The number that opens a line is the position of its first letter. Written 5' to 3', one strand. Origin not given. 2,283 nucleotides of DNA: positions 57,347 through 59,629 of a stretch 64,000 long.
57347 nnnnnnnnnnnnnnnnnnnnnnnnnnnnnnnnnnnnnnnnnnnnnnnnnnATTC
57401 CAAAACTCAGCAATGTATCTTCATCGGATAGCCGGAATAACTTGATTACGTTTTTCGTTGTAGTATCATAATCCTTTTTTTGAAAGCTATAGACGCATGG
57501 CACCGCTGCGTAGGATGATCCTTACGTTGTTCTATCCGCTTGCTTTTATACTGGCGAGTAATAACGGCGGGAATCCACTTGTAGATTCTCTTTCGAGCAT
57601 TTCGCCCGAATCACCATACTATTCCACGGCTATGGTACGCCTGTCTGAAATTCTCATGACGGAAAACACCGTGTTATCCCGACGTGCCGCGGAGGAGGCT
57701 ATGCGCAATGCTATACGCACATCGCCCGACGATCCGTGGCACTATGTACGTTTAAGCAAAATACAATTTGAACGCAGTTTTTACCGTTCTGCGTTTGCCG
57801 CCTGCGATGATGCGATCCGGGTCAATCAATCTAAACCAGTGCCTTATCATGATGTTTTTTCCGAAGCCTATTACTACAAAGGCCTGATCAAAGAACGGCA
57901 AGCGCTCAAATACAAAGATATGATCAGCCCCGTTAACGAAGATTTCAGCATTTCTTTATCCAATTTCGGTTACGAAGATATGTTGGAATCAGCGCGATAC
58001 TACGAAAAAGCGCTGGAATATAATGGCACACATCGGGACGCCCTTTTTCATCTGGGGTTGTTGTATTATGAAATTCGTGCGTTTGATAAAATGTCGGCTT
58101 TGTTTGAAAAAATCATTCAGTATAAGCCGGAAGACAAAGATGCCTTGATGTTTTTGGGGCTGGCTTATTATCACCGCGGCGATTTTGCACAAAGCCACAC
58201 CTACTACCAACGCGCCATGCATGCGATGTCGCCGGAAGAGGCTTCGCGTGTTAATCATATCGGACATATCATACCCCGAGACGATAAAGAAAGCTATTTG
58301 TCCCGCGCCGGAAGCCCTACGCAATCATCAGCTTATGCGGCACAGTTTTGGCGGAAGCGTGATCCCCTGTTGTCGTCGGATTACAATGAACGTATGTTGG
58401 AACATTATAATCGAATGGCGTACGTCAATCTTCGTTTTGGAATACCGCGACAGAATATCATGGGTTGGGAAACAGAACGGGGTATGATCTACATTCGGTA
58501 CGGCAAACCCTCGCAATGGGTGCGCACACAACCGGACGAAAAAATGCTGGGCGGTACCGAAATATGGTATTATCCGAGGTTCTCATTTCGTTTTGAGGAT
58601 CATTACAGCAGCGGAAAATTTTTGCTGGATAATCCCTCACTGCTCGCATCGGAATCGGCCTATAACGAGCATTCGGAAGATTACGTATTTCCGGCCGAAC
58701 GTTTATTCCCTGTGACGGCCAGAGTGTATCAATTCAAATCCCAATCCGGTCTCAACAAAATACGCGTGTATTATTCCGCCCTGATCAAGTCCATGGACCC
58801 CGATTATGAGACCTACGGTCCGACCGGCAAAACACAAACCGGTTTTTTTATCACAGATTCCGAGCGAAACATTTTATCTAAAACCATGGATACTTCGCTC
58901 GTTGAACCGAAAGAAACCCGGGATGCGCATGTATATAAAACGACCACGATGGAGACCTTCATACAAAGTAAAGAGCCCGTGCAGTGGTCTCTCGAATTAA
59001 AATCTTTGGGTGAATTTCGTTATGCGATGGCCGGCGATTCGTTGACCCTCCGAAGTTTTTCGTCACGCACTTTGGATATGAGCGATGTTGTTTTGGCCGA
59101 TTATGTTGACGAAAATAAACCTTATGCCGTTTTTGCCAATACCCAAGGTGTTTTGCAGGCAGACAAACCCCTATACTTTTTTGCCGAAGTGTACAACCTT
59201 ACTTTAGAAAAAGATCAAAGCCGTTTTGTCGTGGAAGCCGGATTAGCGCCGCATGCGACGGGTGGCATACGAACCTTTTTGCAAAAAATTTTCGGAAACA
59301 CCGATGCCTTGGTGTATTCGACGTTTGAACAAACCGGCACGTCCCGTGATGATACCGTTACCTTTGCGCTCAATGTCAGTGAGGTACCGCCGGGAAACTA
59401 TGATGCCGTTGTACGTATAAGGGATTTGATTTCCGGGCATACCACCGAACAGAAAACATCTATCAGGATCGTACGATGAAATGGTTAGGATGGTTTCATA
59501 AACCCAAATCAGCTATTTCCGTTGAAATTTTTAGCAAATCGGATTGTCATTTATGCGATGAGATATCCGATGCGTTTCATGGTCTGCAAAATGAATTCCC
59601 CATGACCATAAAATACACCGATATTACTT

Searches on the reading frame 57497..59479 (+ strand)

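Call 26: search_protein_families(library=pfam, proteins=[window:57497-59479:+], max_evalue=0.00001)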
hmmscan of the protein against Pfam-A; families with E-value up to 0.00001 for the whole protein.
window:57497-59479:+ (660 aa): 5 families
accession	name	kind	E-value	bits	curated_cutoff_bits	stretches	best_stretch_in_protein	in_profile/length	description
PF13432.12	TPR_16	-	3e-09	37.6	32.7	0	201-241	18-58/65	Tetratricopeptide repeat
PF14559.12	TPR_19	-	1.9e-07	31.7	25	0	201-240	12-51/68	Tetratricopeptide repeat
PF20094.4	GWxTD_dom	-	1.5e-06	28.5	26.9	1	297-360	74-127/172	GWxTD domain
PF07719.23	TPR_2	-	5.4e-06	26.6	27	0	215-240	2-27/34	Tetratricopeptide repeat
PF13431.12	TPR_17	-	9.5e-06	25.9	24.4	0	168-192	1-25/34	Tetratricopeptide repeat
